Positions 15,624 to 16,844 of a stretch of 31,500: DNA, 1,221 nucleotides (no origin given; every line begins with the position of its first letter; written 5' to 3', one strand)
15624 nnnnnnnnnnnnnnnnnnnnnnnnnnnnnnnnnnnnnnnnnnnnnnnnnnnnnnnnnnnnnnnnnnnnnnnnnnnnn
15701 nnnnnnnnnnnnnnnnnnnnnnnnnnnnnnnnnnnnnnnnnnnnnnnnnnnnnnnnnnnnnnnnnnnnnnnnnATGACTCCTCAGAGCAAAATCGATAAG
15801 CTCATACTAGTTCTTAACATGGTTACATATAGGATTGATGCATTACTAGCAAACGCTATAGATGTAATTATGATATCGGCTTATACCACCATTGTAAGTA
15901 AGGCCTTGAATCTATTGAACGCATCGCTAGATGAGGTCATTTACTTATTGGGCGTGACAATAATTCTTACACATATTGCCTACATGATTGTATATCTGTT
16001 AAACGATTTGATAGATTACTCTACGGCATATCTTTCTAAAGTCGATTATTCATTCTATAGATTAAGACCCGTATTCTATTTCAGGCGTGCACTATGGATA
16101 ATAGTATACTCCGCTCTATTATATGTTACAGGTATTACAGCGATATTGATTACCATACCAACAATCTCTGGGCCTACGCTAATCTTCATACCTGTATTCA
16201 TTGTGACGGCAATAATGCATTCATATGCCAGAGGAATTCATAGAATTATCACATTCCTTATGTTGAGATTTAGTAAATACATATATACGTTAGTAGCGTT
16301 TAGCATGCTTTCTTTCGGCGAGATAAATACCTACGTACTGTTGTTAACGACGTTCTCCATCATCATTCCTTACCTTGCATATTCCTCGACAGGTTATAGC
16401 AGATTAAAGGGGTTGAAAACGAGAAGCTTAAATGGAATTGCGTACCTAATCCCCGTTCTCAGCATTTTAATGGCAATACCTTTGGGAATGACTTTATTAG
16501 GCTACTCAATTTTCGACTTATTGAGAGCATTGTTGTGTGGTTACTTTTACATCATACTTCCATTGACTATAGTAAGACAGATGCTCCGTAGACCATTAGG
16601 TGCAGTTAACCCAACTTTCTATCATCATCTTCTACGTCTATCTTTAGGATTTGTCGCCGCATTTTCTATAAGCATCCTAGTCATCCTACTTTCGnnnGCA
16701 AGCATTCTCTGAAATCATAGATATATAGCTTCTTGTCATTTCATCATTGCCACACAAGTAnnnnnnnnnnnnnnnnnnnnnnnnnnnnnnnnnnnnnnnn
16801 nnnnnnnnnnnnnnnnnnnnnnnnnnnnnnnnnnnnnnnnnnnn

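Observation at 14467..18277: Five-gene module: two P-loop kinase-like proteins, HAD-IB phosphatase, NDxxD membrane protein and NTP_transf_5-like nucleotidyltransferase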

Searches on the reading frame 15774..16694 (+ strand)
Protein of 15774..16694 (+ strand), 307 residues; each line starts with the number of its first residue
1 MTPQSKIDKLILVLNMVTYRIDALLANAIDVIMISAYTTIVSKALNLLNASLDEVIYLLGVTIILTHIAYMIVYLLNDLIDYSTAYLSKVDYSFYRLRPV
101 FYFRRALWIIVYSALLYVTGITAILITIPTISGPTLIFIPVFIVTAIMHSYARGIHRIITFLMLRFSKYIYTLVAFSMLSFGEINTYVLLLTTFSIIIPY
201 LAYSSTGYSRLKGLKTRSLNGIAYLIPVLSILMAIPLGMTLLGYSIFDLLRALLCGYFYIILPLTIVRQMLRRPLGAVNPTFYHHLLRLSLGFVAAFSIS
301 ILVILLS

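Call 3: search_protein_families(library=pfam, proteins=[window:15774-16694:+], max_evalue=1)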
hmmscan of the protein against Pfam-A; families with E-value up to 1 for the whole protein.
window:15774-16694:+ (307 aa): 1 family
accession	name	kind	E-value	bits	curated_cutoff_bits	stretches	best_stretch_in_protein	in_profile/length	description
PF20978.2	Gta3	-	0.14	12.6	27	1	273-290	3-20/60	Glutamyl-tRNA amidotransferase complex subunit Gta3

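Call 4: search_protein_families(library=ncbifam, proteins=[window:15774-16694:+], max_evalue=1)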
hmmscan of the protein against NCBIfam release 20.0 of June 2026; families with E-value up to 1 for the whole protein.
window:15774-16694:+ (307 aa): 0 families

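Call 9: find_encoding_contigs(protein=window:15774-16694:+, flank=10000, max_places=6)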
Protein window:15774-16694:+ (307 aa): 1 contig read that carries it; 1 place shown.
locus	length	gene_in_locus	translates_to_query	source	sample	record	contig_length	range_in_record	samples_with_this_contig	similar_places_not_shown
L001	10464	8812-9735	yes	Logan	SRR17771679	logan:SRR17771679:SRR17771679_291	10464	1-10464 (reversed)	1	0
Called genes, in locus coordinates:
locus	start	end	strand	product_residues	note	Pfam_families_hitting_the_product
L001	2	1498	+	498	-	?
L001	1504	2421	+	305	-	PF05575:V_cholerae_RfbT (weak), PF05050:Methyltransf_21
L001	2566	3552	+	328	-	PF00534:Glycos_transf_1, PF13692:Glyco_trans_1_4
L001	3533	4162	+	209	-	PF01522:Polysacc_deac_1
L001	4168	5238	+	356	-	PF13439:Glyco_transf_4, PF13579:Glyco_trans_4_4 (weak), PF20706:GT4-conflict (weak), PF00534:Glycos_transf_1, PF13692:Glyco_trans_1_4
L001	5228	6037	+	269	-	PF13489:Methyltransf_23, PF08241:Methyltransf_11, PF13649:Methyltransf_25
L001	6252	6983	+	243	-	-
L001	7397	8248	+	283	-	-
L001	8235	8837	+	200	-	-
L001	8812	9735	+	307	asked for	-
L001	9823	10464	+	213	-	?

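Call 10: find_homologous_proteins(query=window:15774-16694:+, max_evalue=0.001)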
Query window:15774-16694:+ (307 aa): 5 proteins with E <= 0.001 among 3425 candidates.
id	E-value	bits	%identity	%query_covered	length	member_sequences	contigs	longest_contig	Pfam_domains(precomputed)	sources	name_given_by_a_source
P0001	1.3e-180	617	100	100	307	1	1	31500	-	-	-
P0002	1.4e-124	433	71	99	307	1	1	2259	-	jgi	-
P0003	2.1e-123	430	71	99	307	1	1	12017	-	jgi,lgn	-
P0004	4.5e-120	419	71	100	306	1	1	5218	-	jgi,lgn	-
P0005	2.2e-59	220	43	93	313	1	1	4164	-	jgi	-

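Call 11: find_encoding_contigs(protein=P0003, flank=10000)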
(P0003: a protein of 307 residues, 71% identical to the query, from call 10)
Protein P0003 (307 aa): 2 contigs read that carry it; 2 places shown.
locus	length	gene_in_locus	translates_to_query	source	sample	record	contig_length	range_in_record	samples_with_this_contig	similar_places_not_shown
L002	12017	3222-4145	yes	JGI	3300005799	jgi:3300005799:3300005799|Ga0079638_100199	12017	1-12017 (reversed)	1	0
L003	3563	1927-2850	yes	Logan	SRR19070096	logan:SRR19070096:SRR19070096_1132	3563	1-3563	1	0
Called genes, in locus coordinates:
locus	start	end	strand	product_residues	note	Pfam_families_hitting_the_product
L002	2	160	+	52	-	?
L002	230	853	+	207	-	PF08241:Methyltransf_11 (weak), PF13649:Methyltransf_25 (weak)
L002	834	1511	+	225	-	-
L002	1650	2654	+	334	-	-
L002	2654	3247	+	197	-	-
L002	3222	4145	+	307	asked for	-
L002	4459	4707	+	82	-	-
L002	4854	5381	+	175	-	-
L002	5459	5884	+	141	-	-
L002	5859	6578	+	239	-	PF02475:TRM5-TYW2_MTfase (weak), PF05050:Methyltransf_21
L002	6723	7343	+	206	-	PF13521:AAA_28 (faint)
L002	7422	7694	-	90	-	-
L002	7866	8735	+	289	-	-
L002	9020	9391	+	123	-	-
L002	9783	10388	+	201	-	-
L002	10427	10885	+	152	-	-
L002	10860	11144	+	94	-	-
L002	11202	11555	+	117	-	PF13650:Asp_protease_2, PF13975:gag-asp_proteas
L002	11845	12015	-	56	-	?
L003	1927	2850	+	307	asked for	-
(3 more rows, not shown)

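Call 12: find_encoding_contigs(protein=P0005, flank=10000)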
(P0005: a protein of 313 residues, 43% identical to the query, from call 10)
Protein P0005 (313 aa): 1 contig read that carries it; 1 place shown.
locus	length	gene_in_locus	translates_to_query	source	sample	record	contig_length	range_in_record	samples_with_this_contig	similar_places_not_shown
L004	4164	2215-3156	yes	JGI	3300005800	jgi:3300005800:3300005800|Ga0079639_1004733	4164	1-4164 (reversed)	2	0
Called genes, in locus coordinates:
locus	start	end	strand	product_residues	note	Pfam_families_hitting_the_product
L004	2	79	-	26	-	?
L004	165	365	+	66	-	-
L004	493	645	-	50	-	-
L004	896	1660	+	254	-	-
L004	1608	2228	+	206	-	PF12710:HAD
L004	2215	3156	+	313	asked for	-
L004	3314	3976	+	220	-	PF00004:AAA (weak), PF02224:Cytidylate_kin (faint), PF13401:AAA_22 (weak)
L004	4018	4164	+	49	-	?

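Call 13: find_encoding_contigs(protein=P0004, flank=10000)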
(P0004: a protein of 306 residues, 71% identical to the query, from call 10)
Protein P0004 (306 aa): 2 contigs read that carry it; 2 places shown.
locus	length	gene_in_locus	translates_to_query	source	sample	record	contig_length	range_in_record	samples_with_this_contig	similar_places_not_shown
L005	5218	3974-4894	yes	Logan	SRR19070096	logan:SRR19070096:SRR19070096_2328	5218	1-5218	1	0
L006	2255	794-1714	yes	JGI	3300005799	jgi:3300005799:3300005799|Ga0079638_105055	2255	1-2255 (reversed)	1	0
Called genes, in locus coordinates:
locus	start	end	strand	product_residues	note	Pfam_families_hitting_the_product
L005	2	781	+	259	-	?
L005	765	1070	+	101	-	PF13641:Glyco_tranf_2_3 (weak), PF00535:Glycos_transf_2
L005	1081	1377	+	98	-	PF08241:Methyltransf_11, PF08242:Methyltransf_12 (weak), PF13649:Methyltransf_25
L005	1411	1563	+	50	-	-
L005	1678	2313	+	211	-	-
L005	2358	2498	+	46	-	-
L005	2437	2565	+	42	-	-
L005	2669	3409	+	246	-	-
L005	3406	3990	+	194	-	-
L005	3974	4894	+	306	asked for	-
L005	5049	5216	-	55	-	?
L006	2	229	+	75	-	?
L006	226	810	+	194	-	-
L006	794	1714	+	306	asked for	-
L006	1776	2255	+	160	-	?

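Call 26: search_solved_structures(query=A1, max_evalue=10)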
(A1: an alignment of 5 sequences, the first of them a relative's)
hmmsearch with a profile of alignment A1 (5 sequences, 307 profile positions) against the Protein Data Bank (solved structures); distinct sequences matched with E-value up to 10: 4.
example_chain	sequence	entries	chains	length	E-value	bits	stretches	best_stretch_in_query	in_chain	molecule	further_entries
4v3p_Ln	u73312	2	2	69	0.41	13.3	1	160-185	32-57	60S ribosomal protein L38 | 60S ribosomal protein L38E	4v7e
8ip8_NB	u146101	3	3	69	1.7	11.3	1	160-185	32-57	60S ribosomal protein eL38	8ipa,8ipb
9h3g_AZ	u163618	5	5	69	2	11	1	155-184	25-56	Large ribosomal subunit protein eL38z/eL38y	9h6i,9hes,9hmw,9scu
8esq_k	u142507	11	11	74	2.3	10.8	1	162-184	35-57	60S ribosomal protein L38-1 | Large ribosomal subunit protein eL38A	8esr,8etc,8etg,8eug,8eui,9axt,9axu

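Call 32: predict_structure(alignment_id=A1)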
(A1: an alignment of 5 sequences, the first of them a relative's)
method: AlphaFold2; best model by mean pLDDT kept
length: 307 residues; sequences in the alignment: 5
mean_pLDDT: 48.9   pTM: 0.37
mean pLDDT of the five models: 48.9, 47.2, 43.5, 40.8, 36.7
residues with pLDDT >= 90: 0; 70-90: 0; 50-70: 131; < 50: 176
segments of 3 or more residues with pLDDT < 50: 21-66, 68-71, 83-110, 119-136, 169-185, 209-224, 265-289
pLDDT, mean of each block of 10 residues (from residue 1): 56 52 46 42 39 45 49 51 45 38 42 49 45 47 55 56 52 41 47 53 52 46 48 53 63 55 49 41 45 55 62
secondary structure, 60 per line:
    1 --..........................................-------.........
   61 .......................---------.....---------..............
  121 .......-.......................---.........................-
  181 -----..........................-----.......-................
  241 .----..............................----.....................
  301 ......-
elements in order: H3-44 H52-83 H93-97 H107-127 H129-151 H155-179 H186-211 H217-223 H225-241 H246-275 H280-306

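Call 33: search_protein_representatives(alignment_id=A1)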
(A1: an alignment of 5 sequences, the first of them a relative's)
Query: 5 sequences, 307 profile positions. Proteins with E-value up to 0.001 (for the whole library): 38; up to 1e-10: 28; up to 1e-30: 16. The best 38 are listed.
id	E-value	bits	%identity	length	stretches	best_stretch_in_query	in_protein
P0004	4.1e-150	515.8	-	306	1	1-307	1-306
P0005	2.7e-133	460.6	-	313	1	1-306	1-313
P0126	1.1e-61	225.5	-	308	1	6-305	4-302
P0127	1.7e-57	211.7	-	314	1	6-302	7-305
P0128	1.5e-56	208.5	-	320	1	6-306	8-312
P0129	4.5e-51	190.6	-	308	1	1-306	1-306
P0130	1.9e-46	175.4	-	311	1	6-305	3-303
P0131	1.8e-43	165.6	-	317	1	6-305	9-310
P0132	2.0e-40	155.6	-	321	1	5-300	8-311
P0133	2.7e-40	155.2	-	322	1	16-305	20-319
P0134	1.6e-36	142.8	-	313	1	6-306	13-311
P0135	7.3e-36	140.6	-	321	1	5-306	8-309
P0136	1.1e-35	140.0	-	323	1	4-306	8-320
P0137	8.3e-32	127.3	-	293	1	19-306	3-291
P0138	9.5e-32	127.1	-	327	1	9-299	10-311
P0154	1.5e-09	54.2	-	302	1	4-304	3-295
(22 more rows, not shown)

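Call 35: search_protein_families(library=pfam, alignment_id=A2, max_evalue=1)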
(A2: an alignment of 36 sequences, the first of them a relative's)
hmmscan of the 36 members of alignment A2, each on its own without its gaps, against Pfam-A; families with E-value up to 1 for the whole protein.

A. member 1, P0001 (307 aa): 1 family
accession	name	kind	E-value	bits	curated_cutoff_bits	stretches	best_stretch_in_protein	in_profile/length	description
PF20978.2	Gta3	-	0.14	12.6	27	1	273-290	3-20/60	Glutamyl-tRNA amidotransferase complex subunit Gta3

B. families by the number of members that match (of 36 scanned): 9 families
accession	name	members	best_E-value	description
PF15879.10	MWFE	1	0.017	NADH-ubiquinone oxidoreductase MWFE subunit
PF07425.16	Pardaxin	1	0.086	Pardaxin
PF02565.21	RecO_C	1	0.12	Recombination protein O C terminal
PF20978.2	Gta3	1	0.14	Glutamyl-tRNA amidotransferase complex subunit Gta3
PF18326.6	RFX5_N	1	0.17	RFX5 N-terminal domain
PF25754.1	Gp11_C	1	0.26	Phage Mu Gp11 C-terminal domain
PF04749.22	PLAC8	1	0.27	PLAC8 family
PF15012.11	DUF4519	1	0.34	Domain of unknown function (DUF4519)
PF15086.11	UPF0542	1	0.79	Uncharacterised protein family UPF0542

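Call 36: search_solved_structures(query=A2, max_evalue=10, show_alignments=2)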
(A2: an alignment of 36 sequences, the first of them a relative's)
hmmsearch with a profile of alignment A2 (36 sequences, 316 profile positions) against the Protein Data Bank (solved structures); distinct sequences matched with E-value up to 10: 0.

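Call 37: find_homologous_proteins(query=A2, max_evalue=0.001)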
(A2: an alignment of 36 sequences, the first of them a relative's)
Query A2 (36 sequences) (307 aa, profile of the alignment): 9 proteins with E <= 0.001 among 8000 candidates.
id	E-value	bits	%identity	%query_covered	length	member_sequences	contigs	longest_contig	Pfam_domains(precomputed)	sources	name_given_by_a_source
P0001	8.0e-89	316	100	100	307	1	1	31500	-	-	-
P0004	2.0e-88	315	71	100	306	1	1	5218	-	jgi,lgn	-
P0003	8.6e-88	313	71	99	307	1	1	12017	-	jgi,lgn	-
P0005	1.3e-86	309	43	93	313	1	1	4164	-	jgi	-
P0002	8.7e-86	306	71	99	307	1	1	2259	-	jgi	-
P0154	2.1e-63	233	31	68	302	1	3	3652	-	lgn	-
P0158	3.2e-59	219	29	30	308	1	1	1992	-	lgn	-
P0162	7.0e-50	188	30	35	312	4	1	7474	-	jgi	-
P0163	7.3e-48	182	33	34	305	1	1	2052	-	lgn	-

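Call 39: find_encoding_contigs(protein=P0162, flank=10000, max_places=3)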
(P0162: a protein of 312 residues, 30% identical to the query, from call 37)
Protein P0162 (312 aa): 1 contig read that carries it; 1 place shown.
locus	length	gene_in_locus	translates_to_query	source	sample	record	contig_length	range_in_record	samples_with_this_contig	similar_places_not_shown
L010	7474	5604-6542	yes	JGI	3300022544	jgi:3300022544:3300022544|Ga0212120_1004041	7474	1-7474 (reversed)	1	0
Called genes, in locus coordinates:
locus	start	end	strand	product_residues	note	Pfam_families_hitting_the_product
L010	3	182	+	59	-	?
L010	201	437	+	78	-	PF13692:Glyco_trans_1_4, PF00534:Glycos_transf_1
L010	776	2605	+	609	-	-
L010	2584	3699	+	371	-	PF13506:Glyco_transf_21 (weak), PF00535:Glycos_transf_2, PF10111:Glyco_tranf_2_2, PF13641:Glyco_tranf_2_3, PF13632:Glyco_trans_2_3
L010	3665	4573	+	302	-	PF05050:Methyltransf_21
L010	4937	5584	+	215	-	-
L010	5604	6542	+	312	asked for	-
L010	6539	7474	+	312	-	?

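Call 40: find_encoding_contigs(protein=P0154, flank=10000, max_places=3)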
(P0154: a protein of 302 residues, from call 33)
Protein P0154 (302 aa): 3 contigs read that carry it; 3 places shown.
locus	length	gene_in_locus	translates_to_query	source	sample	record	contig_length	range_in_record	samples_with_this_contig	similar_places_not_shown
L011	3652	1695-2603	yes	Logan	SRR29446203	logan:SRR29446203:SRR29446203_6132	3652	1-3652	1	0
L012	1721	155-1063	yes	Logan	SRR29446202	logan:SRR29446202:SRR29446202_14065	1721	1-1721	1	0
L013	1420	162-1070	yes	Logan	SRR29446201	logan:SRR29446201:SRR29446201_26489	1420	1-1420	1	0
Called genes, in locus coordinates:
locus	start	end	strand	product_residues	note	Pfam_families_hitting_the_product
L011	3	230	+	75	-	?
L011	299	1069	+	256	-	PF13632:Glyco_trans_2_3 (weak)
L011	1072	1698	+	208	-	PF12710:HAD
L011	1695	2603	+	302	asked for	-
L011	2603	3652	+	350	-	?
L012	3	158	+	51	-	?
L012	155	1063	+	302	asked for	-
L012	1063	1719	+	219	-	?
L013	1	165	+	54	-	?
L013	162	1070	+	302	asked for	-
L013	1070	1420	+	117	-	?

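Call 41: search_protein_families(library=pfam, proteins=[L010:4937-5581:+, L010:6539-7474:+, L011:299-1066:+, L011:1072-1695:+, L011:2603-3652:+, L010:776-2602:+], max_evalue=0.1)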
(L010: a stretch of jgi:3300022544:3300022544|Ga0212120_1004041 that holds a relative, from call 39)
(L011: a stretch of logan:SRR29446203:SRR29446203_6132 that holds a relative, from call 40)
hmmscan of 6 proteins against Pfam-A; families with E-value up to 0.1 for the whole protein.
L010:4937-5581:+ (215 aa): 3 families
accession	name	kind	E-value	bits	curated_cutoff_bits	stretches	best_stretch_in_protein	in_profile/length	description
PF12710.13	HAD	-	0.0015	19.4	27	1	26-164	1-144/189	haloacid dehalogenase-like hydrolase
PF03031.24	NIF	-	0.035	14.2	21.8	0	25-78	2-47/160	NLI interacting factor-like phosphatase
PF01742.23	Peptidase_M27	-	0.08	12.3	27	0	97-145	93-140/423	Clostridial neurotoxin zinc protease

L010:6539-7474:+ (312 aa): 8 families
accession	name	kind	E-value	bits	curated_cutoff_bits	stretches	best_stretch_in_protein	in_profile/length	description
PF00534.26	Glycos_transf_1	-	6.3e-18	65.3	26.4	1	215-311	27-132/172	Glycosyl transferases group 1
PF13692.12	Glyco_trans_1_4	-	7.4e-16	59.1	27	1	212-307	10-112/142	Glycosyl transferases group 1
PF13439.12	Glyco_transf_4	-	4.1e-07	30.6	28.5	1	13-175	2-153/170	Glycosyltransferase Family 4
PF20706.3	GT4-conflict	-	1.6e-05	24.6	26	1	269-302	279-312/385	Family 4 Glycosyltransferase in conflict systems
PF22772.2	WsaF_C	-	0.0027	18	27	1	224-305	20-108/133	WsaF, C-terminal domain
PF13579.12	Glyco_trans_4_4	-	0.017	15.9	29.7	1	14-139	2-107/158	Glycosyl transferase 4-like domain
PF13524.12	Glyco_trans_1_2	-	0.041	14.3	25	1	257-302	32-81/144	Glycosyl transferase-like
PF14084.11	DUF4264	-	0.076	13.1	27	0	66-84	10-28/52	Protein of unknown function (DUF4264)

L011:299-1066:+ (256 aa): 4 families
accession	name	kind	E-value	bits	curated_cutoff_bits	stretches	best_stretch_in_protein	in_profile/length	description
PF13632.12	Glyco_trans_2_3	-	5.3e-07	30.1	27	1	2-105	3-113/198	Glycosyl transferase family group 2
PF00535.33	Glycos_transf_2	-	3.3e-05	24.3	23.3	1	2-50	83-131/168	Glycosyl transferase family 2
PF13641.12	Glyco_tranf_2_3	-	0.0005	20.6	27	1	2-103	91-199/230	Glycosyltransferase like family 2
PF13506.12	Glyco_transf_21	-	0.074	13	21.7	0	2-31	35-63/174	Glycosyl transferase family 21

L011:1072-1695:+ (208 aa): 1 family
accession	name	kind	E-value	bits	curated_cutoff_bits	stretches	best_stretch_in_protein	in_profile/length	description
PF12710.13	HAD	-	4.7e-08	34.1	27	1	13-158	2-141/189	haloacid dehalogenase-like hydrolase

L011:2603-3652:+ (350 aa): 6 families
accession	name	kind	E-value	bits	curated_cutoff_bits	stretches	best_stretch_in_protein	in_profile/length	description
PF00534.26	Glycos_transf_1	-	6.7e-30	104.3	26.4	1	201-350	12-166/172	Glycosyl transferases group 1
PF13692.12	Glyco_trans_1_4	-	2.7e-25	89.7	27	1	214-341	12-141/142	Glycosyl transferases group 1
PF20706.3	GT4-conflict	-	1.2e-07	31.5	26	1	176-306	170-311/385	Family 4 Glycosyltransferase in conflict systems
PF13524.12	Glyco_trans_1_2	-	4.5e-05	23.9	25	1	235-348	15-120/144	Glycosyl transferase-like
PF13439.12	Glyco_transf_4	-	0.00029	21.3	28.5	1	13-190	2-169/170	Glycosyltransferase Family 4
PF22772.2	WsaF_C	-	0.0011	19.2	27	1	252-336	50-132/133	WsaF, C-terminal domain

L010:776-2602:+ (609 aa): 0 families

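Call 43: predict_structure(alignment_id=A2)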
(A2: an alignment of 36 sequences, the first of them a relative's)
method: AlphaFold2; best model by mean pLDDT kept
length: 307 residues; sequences in the alignment: 36
mean_pLDDT: 92.0   pTM: 0.91
mean pLDDT of the five models: 92.0, 91.7, 90.8, 90.8, 90.6
residues with pLDDT >= 90: 235; 70-90: 56; 50-70: 15; < 50: 1
segments of 3 or more residues with pLDDT < 50: none
pLDDT, mean of each block of 10 residues (from residue 1): 77 97 98 97 92 95 98 97 72 85 96 98 96 97 98 93 97 96 91 95 90 74 83 86 90 96 95 87 93 98 94
secondary structure, 60 per line:
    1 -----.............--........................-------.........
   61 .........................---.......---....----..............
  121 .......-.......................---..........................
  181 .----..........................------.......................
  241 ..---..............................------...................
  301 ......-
elements in order: H6-18 H21-44 H52-85 H89-95 H99-102 H107-127 H129-151 H155-181 H186-211 H218-242 H246-275 H282-306
